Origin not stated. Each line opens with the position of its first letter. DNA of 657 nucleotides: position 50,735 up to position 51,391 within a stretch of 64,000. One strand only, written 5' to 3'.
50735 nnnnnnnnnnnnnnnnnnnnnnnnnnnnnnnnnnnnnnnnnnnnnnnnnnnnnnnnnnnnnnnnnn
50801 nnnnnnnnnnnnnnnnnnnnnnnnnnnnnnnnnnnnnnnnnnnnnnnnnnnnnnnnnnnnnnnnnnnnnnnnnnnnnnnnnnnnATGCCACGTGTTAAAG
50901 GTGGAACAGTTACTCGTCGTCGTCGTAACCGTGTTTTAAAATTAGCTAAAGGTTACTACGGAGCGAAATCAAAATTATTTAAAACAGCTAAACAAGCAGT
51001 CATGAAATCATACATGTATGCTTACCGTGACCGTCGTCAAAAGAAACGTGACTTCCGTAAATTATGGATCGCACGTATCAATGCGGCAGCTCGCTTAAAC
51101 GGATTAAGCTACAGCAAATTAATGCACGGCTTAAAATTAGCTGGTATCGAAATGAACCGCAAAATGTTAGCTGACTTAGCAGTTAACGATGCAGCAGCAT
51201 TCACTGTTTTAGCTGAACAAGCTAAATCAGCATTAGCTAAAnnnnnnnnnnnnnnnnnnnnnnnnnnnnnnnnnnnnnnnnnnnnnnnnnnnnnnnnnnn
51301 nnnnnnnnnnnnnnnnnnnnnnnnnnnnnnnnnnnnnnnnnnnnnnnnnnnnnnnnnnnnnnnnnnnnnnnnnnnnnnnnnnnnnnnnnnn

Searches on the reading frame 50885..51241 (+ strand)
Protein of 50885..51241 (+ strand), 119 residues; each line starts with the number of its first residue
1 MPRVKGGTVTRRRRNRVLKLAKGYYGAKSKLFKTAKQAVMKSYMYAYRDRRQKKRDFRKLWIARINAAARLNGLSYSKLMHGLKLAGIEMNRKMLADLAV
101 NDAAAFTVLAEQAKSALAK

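Call 28: list_cluster_members(proteins=[window:50885-51241:+, window:47721-49106:+, window:20941-22305:+, window:54924-55376:+, window:63234-63686:+, window:54008-54406:+, window:55457-55939:+])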
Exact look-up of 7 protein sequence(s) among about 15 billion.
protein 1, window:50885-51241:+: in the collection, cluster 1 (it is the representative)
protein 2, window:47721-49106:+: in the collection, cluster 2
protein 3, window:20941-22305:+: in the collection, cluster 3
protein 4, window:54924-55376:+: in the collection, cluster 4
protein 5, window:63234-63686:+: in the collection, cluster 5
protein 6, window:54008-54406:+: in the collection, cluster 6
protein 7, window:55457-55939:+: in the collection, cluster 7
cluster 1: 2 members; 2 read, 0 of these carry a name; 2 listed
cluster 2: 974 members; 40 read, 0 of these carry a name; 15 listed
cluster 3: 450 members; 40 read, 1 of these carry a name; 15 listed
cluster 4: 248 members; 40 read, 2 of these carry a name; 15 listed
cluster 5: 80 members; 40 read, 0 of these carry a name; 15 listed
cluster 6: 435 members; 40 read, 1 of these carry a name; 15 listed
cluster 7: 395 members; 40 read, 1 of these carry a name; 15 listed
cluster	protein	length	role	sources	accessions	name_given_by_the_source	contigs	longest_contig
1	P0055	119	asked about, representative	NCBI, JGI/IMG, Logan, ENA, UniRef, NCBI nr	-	-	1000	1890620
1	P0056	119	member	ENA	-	-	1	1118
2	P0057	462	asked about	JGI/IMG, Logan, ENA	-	-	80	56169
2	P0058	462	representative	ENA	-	-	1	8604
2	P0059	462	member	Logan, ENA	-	-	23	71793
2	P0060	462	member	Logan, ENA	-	-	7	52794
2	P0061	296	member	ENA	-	-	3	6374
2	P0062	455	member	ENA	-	-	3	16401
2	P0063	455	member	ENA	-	-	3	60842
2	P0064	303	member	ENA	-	-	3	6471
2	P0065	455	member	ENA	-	-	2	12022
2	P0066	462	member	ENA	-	-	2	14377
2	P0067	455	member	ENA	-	-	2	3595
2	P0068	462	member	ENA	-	-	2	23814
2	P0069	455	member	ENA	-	-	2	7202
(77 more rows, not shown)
